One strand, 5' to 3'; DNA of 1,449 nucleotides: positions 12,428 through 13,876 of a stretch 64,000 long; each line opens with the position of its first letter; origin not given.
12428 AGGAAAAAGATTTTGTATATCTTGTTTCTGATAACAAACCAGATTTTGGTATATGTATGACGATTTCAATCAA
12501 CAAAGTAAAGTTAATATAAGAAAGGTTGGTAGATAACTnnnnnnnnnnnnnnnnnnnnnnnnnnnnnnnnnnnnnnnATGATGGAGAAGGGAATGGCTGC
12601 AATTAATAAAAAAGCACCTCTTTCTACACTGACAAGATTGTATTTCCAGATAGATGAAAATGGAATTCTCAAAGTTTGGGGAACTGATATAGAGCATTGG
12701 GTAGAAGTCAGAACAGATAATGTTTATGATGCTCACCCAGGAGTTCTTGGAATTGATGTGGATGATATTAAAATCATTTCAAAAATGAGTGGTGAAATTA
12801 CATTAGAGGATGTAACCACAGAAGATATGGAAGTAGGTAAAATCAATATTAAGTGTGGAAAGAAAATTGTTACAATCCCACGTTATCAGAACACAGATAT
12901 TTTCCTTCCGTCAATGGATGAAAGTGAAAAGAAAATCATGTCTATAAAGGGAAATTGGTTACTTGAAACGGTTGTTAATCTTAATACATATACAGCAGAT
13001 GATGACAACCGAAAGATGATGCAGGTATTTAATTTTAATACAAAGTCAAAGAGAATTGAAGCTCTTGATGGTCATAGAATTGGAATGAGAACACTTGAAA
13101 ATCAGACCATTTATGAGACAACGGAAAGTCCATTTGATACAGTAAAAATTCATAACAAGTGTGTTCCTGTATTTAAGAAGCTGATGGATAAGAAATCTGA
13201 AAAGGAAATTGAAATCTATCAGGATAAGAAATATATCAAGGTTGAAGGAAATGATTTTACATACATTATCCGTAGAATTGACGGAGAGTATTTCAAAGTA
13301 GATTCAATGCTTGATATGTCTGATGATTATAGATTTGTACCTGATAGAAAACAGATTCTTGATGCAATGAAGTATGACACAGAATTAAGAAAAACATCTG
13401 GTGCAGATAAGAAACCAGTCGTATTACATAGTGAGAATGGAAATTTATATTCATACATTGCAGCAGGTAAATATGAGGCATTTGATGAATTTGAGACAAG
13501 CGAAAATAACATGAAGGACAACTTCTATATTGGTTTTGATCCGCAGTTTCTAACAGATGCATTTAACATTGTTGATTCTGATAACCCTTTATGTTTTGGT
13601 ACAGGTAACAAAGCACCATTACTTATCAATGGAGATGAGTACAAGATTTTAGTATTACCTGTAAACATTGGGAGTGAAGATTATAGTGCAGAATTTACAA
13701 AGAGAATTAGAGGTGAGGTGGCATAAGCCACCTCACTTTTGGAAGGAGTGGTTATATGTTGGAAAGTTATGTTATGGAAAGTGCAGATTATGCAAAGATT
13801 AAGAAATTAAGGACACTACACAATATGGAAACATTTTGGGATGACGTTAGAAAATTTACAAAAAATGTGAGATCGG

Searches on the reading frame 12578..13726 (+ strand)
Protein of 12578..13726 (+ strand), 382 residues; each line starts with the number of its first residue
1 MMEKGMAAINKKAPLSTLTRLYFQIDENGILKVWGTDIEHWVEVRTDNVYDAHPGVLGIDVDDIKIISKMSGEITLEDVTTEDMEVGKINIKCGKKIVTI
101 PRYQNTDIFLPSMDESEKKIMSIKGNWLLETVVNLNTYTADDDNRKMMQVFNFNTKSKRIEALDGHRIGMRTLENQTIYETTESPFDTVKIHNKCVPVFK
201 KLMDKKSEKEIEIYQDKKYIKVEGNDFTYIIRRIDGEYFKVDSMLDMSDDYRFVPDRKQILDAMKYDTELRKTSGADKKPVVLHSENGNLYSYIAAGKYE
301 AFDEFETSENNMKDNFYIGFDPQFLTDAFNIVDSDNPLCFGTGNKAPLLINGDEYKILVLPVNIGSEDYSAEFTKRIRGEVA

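Call 9: search_protein_families(library=pfam, proteins=[window:12578-13726:+], max_evalue=0.001)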
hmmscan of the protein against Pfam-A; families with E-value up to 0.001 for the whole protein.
window:12578-13726:+ (382 aa): 1 family
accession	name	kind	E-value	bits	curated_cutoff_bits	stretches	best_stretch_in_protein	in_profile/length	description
PF02767.21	DNA_pol3_beta_2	-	2.5e-05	25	27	1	126-238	5-114/116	DNA polymerase III beta subunit, central domain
